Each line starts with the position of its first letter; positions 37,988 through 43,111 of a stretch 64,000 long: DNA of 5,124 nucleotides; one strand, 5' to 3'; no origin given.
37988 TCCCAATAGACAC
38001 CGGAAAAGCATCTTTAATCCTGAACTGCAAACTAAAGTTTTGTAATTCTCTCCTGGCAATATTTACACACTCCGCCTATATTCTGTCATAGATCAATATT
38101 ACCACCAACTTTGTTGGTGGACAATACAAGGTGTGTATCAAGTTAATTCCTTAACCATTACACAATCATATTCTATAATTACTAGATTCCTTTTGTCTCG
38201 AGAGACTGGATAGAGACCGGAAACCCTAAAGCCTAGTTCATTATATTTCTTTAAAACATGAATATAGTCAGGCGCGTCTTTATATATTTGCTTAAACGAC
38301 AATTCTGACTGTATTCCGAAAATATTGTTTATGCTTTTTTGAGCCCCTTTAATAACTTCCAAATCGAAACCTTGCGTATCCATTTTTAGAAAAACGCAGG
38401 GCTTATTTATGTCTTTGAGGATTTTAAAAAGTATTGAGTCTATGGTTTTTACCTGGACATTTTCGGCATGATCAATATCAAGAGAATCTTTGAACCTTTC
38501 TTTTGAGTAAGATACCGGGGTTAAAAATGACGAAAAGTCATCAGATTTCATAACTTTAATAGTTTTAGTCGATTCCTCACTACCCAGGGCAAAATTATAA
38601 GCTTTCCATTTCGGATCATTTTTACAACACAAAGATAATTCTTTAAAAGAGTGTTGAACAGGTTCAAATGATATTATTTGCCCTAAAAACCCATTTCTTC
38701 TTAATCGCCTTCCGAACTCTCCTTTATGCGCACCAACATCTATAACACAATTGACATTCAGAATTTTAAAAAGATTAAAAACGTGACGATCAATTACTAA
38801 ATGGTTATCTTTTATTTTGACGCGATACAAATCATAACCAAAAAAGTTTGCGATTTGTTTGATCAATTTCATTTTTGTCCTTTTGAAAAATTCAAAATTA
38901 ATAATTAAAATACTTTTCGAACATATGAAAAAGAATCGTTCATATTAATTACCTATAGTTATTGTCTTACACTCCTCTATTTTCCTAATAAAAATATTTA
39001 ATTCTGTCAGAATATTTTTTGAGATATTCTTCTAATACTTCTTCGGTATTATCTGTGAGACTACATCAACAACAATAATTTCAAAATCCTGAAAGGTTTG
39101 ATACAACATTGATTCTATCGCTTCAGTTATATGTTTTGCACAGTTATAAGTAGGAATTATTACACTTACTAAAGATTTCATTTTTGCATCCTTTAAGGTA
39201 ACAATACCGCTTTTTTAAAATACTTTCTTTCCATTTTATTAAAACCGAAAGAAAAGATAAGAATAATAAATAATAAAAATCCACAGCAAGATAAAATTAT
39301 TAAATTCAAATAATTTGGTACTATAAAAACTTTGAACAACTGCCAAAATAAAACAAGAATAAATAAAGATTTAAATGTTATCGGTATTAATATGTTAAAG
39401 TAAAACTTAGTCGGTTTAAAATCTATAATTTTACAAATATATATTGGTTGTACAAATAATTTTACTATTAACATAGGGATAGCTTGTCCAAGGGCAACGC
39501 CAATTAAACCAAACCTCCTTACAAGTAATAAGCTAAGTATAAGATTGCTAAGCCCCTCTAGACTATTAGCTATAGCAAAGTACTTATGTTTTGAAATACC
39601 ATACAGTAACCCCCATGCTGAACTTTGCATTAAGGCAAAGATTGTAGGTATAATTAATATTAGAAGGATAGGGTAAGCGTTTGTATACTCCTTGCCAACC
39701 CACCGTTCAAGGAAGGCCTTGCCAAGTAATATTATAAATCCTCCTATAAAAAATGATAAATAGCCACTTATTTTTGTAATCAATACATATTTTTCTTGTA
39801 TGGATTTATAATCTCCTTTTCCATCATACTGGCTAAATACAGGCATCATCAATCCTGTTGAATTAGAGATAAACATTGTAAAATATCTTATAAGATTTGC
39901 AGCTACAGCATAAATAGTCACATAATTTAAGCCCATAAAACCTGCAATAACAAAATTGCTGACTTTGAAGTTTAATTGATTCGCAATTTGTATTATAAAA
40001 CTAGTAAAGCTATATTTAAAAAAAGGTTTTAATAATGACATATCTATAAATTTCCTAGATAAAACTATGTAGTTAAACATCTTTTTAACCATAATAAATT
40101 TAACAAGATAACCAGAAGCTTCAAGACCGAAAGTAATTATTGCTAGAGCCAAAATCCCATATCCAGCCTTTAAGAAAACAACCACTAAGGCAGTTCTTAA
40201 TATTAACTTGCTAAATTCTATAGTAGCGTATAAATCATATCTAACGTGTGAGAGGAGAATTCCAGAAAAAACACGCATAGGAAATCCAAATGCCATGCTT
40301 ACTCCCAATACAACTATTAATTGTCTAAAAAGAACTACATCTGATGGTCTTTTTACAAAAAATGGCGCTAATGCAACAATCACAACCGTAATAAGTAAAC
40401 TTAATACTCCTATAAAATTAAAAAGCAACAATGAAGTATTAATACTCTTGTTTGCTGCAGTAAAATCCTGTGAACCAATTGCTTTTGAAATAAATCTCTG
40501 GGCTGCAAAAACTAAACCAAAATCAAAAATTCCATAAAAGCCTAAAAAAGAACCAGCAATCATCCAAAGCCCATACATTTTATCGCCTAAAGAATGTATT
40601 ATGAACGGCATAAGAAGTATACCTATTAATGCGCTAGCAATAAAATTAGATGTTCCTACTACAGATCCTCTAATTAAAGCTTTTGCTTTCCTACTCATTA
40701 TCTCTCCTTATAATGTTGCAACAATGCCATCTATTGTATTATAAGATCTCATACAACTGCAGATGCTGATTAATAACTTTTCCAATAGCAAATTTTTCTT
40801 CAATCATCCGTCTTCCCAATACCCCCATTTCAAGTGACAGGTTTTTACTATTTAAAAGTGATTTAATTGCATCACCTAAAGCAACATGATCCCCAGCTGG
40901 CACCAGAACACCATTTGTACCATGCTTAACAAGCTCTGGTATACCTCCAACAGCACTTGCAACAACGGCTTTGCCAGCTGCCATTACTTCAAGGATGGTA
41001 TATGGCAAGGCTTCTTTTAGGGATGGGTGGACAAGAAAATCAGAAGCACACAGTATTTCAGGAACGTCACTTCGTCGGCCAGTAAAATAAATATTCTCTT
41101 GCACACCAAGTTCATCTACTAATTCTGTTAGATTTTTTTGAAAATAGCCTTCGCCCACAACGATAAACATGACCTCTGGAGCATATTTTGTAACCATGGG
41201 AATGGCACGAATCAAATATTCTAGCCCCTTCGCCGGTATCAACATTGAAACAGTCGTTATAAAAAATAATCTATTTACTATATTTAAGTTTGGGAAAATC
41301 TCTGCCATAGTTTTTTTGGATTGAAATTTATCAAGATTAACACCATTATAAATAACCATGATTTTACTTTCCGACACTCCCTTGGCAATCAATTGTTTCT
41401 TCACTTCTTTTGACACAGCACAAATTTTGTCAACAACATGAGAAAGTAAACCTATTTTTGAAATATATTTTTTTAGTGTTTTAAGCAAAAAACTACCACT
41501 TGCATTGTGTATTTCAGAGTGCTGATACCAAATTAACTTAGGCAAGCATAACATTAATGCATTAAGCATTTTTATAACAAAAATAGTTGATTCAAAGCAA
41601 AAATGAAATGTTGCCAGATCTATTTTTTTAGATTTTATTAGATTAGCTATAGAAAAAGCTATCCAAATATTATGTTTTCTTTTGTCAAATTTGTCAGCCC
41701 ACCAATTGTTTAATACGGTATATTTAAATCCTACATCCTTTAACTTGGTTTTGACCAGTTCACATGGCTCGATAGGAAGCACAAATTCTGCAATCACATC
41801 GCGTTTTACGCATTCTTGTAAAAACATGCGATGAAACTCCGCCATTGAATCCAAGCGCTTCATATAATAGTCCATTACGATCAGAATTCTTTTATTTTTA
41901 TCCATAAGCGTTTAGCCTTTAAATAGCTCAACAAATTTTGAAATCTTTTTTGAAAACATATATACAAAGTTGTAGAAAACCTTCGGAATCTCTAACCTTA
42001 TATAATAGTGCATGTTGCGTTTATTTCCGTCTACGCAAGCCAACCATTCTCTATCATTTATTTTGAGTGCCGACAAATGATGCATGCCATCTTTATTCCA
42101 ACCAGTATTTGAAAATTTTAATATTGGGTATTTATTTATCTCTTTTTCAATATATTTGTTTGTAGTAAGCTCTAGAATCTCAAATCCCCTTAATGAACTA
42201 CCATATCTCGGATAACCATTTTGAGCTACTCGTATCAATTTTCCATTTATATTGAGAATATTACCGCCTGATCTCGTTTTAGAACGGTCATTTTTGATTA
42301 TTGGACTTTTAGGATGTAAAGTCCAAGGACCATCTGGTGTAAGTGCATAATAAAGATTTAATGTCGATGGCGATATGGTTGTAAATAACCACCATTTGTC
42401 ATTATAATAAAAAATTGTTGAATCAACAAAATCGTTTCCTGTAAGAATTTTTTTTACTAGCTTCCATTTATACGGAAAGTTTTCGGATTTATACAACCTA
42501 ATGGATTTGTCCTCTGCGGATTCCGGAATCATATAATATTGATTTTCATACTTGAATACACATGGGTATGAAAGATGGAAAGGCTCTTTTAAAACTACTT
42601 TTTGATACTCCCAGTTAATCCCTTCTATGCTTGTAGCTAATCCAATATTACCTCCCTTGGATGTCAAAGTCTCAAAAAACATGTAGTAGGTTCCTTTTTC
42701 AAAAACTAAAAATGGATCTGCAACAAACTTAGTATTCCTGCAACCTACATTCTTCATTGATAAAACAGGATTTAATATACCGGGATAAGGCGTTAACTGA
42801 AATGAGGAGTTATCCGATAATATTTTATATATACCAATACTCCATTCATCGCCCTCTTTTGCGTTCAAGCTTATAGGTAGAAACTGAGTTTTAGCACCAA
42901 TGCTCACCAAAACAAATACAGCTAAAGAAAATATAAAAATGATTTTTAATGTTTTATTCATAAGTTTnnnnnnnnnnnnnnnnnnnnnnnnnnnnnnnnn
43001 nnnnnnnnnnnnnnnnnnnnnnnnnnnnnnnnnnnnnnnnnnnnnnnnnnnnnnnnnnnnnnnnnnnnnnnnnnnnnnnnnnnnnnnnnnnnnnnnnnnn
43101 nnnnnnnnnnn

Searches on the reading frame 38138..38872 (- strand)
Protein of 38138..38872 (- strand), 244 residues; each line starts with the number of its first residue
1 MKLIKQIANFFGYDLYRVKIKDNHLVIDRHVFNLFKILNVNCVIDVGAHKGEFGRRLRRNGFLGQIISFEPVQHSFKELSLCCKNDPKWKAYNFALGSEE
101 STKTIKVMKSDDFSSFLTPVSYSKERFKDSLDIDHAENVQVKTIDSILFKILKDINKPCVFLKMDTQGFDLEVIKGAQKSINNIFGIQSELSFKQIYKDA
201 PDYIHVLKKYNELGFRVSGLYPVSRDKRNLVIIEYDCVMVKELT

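Call 3: search_protein_families(library=pfam, proteins=[window:38138-38872:-], max_evalue=0.01)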
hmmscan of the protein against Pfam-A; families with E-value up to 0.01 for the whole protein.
window:38138-38872:- (244 aa): 2 families
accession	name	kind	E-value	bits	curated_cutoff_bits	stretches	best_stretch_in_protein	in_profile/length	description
PF05050.19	Methyltransf_21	-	6.5e-19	69.1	22.7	1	45-217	1-173/173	Methyltransferase FkbM domain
PF13489.12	Methyltransf_23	-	0.007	16.5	27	1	25-74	8-55/164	Methyltransferase domain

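Call 4: search_protein_families(library=ncbifam, proteins=[window:38138-38872:-], max_evalue=0.01)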
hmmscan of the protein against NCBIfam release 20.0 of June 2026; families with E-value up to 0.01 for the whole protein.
window:38138-38872:- (244 aa): 1 family
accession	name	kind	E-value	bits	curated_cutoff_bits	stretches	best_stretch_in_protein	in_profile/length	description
TIGR01444.1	fkbM_fam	subfamily_domain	2e-20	73.7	37.7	1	43-183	2-133/143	FkbM family methyltransferase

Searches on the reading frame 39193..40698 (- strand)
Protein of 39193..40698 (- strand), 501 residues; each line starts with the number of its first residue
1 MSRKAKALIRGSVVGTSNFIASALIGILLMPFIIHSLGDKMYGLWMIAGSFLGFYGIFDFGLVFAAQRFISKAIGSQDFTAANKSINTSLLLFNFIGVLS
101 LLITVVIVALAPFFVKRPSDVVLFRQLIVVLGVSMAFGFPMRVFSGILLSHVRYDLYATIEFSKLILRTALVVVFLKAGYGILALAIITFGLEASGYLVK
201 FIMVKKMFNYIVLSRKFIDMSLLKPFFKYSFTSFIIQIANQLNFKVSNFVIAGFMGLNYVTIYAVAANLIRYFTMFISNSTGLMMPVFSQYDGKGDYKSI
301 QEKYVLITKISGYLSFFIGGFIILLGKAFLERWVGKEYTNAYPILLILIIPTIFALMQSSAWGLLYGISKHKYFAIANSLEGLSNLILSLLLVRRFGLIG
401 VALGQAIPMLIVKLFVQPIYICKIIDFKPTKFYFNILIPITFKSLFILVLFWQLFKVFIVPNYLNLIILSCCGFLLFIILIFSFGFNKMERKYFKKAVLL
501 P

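Call 3: search_protein_families(library=pfam, proteins=[window:39193-40698:-], max_evalue=0.01)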
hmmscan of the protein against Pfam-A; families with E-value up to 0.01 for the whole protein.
window:39193-40698:- (501 aa): 3 families
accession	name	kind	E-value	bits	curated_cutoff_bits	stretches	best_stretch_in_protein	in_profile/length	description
PF01943.22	Polysacc_synt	-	7.9e-12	45.6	28.2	1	12-291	5-273/274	Polysaccharide biosynthesis protein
PF13440.11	Polysacc_synt_3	-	3.5e-10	40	23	1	90-341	48-291/293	Polysaccharide biosynthesis protein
PF01554.23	MatE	-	5.3e-06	26.7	24.9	2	22-169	9-156/161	MatE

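Call 4: search_protein_families(library=ncbifam, proteins=[window:39193-40698:-], max_evalue=0.01)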
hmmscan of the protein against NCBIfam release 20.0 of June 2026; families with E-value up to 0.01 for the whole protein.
window:39193-40698:- (501 aa): 3 families
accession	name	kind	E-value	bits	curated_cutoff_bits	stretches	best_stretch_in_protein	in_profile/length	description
TIGR00797.1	matE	subfamily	7.4e-06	25.1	147.4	1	38-400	25-394/396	MATE family efflux transporter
NF047674.1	TeichurnBiosyTuaB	equivalog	1.3e-05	24.4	580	1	79-482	71-467/469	teichuronic acid biosynthesis protein TuaB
NF007773.0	PRK10459.1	equivalog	0.0017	17.4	273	1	25-482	24-465/492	MOP flippase family protein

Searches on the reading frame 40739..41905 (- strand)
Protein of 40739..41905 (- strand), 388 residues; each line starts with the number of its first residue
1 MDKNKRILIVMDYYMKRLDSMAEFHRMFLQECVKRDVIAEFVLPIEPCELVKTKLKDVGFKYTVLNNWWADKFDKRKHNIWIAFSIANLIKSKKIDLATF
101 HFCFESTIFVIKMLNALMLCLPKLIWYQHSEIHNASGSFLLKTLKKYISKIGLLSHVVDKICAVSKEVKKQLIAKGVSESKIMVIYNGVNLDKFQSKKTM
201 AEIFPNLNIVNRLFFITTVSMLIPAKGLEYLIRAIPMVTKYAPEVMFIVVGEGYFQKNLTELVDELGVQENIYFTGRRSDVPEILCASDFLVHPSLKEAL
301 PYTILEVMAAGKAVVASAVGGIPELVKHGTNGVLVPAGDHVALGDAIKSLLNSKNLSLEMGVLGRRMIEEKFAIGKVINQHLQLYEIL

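Call 3: search_protein_families(library=pfam, proteins=[window:40739-41905:-], max_evalue=0.01)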
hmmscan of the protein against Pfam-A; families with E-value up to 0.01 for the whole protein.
window:40739-41905:- (388 aa): 4 families
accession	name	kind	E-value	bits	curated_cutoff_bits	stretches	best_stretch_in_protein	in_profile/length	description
PF00534.26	Glycos_transf_1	-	1.2e-36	126.3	26.4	1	202-361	4-166/172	Glycosyl transferases group 1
PF13692.12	Glyco_trans_1_4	-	5.9e-36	124.3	27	1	216-352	4-141/142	Glycosyl transferases group 1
PF13439.12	Glyco_transf_4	-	6.2e-13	49.6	28.5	1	68-193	46-170/170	Glycosyltransferase Family 4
PF13524.12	Glyco_trans_1_2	-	3.7e-05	24.2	25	1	242-378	12-139/144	Glycosyl transferase-like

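Call 4: search_protein_families(library=ncbifam, proteins=[window:40739-41905:-], max_evalue=0.01)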
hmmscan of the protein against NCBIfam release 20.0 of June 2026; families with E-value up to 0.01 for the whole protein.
window:40739-41905:- (388 aa): 45 families (the best 25 are shown)
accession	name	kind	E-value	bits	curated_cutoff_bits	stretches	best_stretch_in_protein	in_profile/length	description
TIGR03088.1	stp2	hypoth_equivalog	8.9e-51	173.1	409.05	1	153-386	132-371/374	TIGR03088 family PEP-CTERM/XrtA system glycosyltransferase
TIGR03999.1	thiol_BshA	equivalog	2.9e-35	121.9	273.7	1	73-386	63-371/375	N-acetyl-alpha-D-glucosaminyl L-malate synthase BshA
TIGR04063.1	stp3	hypoth_equivalog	6.6e-35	120.7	442.05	1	157-386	157-393/397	TIGR04063 family PEP-CTERM/XrtA system glycosyltransferase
NF041876.1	EPS_EpsE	equivalog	7.1e-30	104.5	400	1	165-374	173-382/389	exopolysaccharide biosynthesis GT4 family glycosyltransferase EpsE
TIGR02149.1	glgA_Coryne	subfamily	3.4e-28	98.9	302.4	1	157-386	144-388/391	glycogen synthase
TIGR04157.1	glyco_rSAM_CFB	subfamily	1.5e-22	80.2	400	1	138-381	150-402/406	TIGR04157 family glycosyltransferase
TIGR03449.1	mycothiol_MshA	equivalog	4.7e-22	78.5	462.5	1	159-385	166-400/406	D-inositol-3-phosphate glycosyltransferase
NF053787.1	GlcN_PG_synth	equivalog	2.2e-20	72.8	480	1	132-386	121-357/361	N-acetylglucosaminyl phosphatidylglycerol synthase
NF047684.1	TeichurnBiosyTuaC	equivalog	2.8e-20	72.6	550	1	158-383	165-384/391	teichuronic acid biosynthesis protein TuaC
NF038011.1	PelF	equivalog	5.3e-20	71.9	100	1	136-356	235-460/489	GT4 family glycosyltransferase PelF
NF050063.1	ProtGlycPglJ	equivalog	2.1e-18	66.6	500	1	151-358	138-337/363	N-acetylgalactosamine-N,N'-diacetylbacillosaminyl-diphospho-undecaprenol 4-alpha-N-acetylgalactosaminyltransferase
NF047880.1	glyco_SdgA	exception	2.6e-17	62.6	800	1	198-357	303-460/488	serine-aspartate repeat adhesin O-glycosyltransferase SdgA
NF007396.0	PRK09922.1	equivalog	3.1e-16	59.2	385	1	157-352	135-325/361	lipopolysaccharide 1,6-galactosyltransferase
NF007640.0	PRK10307.1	subfamily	3.2e-16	59.3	276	1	155-380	169-399/411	WcaI family glycosyltransferase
NF046085.1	XrtY_assoc_Gly1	equivalog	8e-16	57.9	400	1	138-386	144-382/387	XrtY-associated glycosyltransferase XYAG1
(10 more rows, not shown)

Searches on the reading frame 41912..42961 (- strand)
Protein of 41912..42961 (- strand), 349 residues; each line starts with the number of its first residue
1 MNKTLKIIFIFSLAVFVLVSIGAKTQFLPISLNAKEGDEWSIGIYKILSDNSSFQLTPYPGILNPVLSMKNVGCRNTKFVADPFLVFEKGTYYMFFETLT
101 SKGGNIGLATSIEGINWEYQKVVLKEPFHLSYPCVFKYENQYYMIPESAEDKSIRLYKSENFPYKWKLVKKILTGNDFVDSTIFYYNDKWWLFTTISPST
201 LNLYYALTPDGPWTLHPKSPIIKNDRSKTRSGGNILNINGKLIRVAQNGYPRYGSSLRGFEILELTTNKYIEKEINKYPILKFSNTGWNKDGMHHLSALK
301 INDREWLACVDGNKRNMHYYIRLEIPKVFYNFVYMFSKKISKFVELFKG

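Call 3: search_protein_families(library=pfam, proteins=[window:41912-42961:-], max_evalue=0.01)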
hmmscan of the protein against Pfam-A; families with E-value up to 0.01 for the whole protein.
window:41912-42961:- (349 aa): 3 families
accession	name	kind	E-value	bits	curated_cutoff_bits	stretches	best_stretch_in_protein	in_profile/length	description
PF24793.1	GINT1_N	-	2e-56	191.7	27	1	62-313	40-304/304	Glucosamine inositolphosphorylceramide transferase 1, N-terminal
PF04616.20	Glyco_hydro_43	-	2.7e-05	24.1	32.2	1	78-194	8-138/288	Glycosyl hydrolases family 43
PF00251.26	Glyco_hydro_32N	-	3.4e-05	24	22.1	0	50-126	105-178/307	Glycosyl hydrolases family 32 N-terminal domain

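Call 4: search_protein_families(library=ncbifam, proteins=[window:41912-42961:-], max_evalue=0.01)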
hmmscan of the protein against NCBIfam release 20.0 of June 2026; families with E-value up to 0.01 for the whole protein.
window:41912-42961:- (349 aa): 3 families
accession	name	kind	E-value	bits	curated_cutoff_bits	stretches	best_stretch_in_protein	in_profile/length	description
TIGR01322.1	scrB_fam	subfamily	0.0039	16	356.4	0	109-176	120-195/447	sucrose-6-phosphate hydrolase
NF053747.1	NdoAlphArabAbnA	equivalog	0.0086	15.5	480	0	75-131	26-77/310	arabinan endo-1,5-alpha-L-arabinosidase AbnA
NF052550.1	BManbPhaseBMBP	equivalog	0.0087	15.4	450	0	65-143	77-156/296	beta-1,2-mannobiose phosphorylase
